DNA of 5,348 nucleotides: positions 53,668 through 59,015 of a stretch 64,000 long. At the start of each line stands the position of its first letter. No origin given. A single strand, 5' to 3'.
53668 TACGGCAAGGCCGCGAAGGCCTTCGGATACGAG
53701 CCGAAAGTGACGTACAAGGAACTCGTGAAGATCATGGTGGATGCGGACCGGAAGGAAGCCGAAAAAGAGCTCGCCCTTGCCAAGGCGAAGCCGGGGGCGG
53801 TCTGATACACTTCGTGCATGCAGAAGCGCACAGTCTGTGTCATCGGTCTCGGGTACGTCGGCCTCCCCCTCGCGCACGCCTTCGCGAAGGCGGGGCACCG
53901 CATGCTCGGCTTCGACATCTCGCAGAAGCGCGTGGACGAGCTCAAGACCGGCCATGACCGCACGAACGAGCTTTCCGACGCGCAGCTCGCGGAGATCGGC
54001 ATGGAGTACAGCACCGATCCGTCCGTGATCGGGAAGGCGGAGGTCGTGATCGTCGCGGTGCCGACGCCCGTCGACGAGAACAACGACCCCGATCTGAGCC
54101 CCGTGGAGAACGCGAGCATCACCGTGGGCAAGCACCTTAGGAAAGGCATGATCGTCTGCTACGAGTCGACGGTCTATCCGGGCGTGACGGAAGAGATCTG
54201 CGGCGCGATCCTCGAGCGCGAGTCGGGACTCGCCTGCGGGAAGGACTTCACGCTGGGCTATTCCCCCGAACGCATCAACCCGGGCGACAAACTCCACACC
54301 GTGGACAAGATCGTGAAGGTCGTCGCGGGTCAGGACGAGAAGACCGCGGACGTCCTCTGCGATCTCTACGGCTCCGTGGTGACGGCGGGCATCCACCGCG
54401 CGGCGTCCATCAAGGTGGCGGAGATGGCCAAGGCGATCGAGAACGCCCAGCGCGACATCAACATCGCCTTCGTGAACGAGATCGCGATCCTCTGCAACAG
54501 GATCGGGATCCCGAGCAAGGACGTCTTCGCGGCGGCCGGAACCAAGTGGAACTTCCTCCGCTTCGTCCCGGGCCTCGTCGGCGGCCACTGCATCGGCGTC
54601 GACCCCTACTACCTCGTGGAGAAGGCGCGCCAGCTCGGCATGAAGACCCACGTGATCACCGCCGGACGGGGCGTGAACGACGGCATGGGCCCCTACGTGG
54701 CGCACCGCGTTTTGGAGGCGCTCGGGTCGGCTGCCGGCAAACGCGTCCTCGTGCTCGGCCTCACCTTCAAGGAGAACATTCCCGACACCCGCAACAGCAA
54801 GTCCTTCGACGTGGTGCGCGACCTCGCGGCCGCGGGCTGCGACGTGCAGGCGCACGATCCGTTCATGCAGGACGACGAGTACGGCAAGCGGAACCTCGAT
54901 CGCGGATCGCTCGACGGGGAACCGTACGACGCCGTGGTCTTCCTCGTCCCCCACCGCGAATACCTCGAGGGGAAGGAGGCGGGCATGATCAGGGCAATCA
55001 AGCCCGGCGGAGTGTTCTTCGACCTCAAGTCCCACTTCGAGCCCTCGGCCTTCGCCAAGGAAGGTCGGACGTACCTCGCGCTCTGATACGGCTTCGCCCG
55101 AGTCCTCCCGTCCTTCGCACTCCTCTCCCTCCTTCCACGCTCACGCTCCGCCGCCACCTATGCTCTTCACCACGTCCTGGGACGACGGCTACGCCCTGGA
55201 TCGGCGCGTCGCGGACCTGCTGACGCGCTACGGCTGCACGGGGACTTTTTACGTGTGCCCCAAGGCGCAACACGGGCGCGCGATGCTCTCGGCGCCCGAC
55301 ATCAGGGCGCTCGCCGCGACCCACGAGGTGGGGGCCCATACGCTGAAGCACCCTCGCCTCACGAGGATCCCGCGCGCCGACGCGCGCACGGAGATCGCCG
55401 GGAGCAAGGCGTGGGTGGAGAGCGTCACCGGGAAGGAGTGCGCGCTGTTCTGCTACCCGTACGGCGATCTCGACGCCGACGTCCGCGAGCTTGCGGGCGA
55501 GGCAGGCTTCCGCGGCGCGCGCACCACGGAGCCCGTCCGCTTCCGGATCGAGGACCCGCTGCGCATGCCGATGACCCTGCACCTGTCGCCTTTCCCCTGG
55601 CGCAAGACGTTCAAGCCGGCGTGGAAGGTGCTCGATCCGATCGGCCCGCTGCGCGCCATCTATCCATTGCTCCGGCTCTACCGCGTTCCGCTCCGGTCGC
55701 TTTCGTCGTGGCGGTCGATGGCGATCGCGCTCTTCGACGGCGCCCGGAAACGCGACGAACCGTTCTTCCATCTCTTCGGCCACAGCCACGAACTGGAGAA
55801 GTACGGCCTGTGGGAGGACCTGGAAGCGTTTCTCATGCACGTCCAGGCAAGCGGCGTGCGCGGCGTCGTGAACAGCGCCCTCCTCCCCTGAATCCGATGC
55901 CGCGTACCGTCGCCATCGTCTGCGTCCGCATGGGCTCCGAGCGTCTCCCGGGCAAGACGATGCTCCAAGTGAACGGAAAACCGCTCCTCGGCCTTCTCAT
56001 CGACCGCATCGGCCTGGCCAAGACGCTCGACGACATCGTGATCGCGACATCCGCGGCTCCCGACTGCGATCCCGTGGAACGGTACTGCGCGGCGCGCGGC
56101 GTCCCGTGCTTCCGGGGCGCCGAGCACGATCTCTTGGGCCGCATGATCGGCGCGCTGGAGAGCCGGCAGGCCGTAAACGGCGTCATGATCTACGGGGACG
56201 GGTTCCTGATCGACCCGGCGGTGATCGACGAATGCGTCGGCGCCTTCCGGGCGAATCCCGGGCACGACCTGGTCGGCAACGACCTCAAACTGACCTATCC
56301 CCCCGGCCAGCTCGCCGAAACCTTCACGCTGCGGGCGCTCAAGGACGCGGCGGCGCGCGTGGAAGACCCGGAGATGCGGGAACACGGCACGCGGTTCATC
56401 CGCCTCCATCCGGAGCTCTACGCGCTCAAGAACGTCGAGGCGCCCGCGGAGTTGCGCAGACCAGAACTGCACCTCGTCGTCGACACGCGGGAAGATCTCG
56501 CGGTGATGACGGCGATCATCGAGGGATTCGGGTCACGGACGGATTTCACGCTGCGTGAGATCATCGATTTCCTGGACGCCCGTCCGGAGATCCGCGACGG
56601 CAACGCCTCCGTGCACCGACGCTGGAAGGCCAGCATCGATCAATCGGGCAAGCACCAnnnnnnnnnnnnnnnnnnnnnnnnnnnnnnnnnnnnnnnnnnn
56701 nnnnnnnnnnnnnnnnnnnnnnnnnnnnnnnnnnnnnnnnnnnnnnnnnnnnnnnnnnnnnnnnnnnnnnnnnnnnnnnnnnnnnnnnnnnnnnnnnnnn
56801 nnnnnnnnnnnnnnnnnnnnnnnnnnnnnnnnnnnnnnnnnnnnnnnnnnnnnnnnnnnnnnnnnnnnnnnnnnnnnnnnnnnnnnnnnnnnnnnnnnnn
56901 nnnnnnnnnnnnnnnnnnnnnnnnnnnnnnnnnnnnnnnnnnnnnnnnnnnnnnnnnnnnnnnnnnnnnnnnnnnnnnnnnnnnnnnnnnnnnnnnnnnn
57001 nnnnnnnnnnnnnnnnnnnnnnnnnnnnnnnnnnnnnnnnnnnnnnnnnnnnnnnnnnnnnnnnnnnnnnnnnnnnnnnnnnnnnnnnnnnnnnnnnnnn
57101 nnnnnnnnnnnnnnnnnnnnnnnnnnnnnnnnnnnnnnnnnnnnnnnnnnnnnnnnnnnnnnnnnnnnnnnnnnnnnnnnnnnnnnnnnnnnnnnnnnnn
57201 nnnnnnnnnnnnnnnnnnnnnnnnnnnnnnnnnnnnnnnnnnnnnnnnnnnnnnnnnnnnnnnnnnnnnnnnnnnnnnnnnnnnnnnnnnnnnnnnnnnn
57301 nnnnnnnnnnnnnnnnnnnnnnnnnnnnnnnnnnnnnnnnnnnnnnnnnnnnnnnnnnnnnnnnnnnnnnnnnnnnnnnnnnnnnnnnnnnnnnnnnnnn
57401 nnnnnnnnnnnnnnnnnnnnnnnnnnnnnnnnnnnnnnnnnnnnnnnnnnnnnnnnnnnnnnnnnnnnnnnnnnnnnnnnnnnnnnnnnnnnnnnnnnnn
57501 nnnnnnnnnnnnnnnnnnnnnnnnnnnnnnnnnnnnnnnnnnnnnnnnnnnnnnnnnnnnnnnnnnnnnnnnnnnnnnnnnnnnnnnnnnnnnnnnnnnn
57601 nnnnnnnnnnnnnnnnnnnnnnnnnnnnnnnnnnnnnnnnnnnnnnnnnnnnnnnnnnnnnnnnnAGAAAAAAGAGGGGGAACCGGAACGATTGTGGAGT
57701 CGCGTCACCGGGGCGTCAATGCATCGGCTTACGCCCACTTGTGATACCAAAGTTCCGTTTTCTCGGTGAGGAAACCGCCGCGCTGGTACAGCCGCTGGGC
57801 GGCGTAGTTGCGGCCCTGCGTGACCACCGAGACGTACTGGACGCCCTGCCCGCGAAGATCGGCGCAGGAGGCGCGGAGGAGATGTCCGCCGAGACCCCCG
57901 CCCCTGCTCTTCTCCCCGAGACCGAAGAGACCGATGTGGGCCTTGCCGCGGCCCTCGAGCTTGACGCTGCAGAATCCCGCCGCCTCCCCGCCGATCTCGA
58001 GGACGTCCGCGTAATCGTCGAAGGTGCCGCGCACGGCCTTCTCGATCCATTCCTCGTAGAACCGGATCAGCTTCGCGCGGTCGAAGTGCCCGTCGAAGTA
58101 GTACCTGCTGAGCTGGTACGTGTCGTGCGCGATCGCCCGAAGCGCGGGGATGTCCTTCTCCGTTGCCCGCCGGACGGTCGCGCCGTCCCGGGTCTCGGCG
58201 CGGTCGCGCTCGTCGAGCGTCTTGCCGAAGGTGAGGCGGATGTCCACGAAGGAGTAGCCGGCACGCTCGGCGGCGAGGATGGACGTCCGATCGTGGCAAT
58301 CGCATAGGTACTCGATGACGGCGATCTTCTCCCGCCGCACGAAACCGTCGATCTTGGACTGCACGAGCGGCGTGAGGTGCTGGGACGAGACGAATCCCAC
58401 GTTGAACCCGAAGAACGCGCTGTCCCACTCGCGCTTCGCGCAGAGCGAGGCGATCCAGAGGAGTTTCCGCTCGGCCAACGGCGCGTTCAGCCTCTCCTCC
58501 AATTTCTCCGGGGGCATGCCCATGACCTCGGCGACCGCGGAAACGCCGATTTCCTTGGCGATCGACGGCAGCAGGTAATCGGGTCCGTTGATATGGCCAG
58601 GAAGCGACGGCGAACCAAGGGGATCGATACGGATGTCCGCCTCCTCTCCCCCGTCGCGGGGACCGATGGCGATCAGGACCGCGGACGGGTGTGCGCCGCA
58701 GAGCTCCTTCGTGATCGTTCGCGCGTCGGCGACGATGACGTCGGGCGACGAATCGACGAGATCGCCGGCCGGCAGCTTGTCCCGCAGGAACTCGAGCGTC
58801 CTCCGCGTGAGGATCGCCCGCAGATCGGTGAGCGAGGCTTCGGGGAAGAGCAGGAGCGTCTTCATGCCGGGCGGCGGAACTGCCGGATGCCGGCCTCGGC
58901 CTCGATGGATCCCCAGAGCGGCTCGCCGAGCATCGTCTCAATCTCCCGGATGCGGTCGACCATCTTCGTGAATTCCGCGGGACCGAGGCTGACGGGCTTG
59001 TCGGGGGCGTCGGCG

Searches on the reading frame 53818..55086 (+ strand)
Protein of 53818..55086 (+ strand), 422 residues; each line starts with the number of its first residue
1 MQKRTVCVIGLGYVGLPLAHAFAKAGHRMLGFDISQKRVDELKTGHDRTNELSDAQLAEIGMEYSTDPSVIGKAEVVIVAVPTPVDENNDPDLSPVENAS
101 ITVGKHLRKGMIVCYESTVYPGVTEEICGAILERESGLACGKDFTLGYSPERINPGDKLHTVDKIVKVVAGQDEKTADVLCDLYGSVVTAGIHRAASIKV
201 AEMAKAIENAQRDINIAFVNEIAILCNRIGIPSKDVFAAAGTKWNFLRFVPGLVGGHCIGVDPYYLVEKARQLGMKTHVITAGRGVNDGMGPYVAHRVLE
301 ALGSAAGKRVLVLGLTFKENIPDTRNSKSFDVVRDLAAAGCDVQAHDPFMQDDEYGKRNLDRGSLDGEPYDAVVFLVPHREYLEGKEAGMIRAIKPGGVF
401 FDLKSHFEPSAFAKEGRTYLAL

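Call 70: search_protein_families(library=pfam, max_evalue=0.00001, proteins=[window:53818-55086:+])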
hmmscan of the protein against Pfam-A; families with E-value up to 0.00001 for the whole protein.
window:53818-55086:+ (422 aa): 5 families
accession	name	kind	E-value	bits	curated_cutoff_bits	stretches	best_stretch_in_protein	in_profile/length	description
PF03721.20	UDPG_MGDP_dh_N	-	6.8e-38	130.6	27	1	5-178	2-181/187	UDP-glucose/GDP-mannose dehydrogenase family, NAD binding domain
PF00984.24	UDPG_MGDP_dh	-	9.7e-24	83.7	25.4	1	200-288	2-93/94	UDP-glucose/GDP-mannose dehydrogenase family, central domain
PF03720.21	UDPG_MGDP_dh_C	-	1e-17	64.8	30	1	311-406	1-100/103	UDP-glucose/GDP-mannose dehydrogenase family, UDP binding domain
PF03446.21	NAD_binding_2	-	1.1e-07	32.4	21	1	6-133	2-109/161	NAD binding domain of 6-phosphogluconate dehydrogenase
PF01210.29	NAD_Gly3P_dh_N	-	2.6e-06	28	23.1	1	6-87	2-83/158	NAD-dependent glycerol-3-phosphate dehydrogenase N-terminus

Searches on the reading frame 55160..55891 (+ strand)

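Call 70: search_protein_families(library=pfam, max_evalue=0.00001, proteins=[window:55160-55891:+])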
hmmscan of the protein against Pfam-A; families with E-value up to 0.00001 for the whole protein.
window:55160-55891:+ (243 aa): 1 family
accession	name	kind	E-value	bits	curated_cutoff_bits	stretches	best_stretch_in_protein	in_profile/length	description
PF01522.26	Polysacc_deac_1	-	3.9e-20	72.5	23.1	1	6-119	12-123/124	Polysaccharide deacetylase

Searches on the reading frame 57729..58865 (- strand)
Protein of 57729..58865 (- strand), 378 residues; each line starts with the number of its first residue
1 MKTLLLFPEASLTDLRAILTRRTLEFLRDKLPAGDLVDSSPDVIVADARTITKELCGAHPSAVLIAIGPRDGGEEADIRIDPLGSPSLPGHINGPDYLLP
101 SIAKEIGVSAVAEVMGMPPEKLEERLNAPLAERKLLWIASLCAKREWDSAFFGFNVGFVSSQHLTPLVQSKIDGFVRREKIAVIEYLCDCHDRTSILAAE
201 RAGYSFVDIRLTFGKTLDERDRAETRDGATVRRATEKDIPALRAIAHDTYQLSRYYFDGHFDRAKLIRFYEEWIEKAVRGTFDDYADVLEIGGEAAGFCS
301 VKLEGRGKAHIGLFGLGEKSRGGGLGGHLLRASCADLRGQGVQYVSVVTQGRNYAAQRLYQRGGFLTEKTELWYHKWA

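Call 70: search_protein_families(library=pfam, max_evalue=0.00001, proteins=[window:57729-58865:-])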
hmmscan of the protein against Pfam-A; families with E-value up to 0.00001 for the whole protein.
window:57729-58865:- (378 aa): 2 families
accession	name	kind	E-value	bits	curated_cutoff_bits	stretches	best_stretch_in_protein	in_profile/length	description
PF00583.31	Acetyltransf_1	-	5.3e-10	40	20.7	1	267-365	22-116/116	Acetyltransferase (GNAT) family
PF13302.13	Acetyltransf_3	-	4.9e-07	31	25.4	1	230-365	3-137/138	Acetyltransferase (GNAT) domain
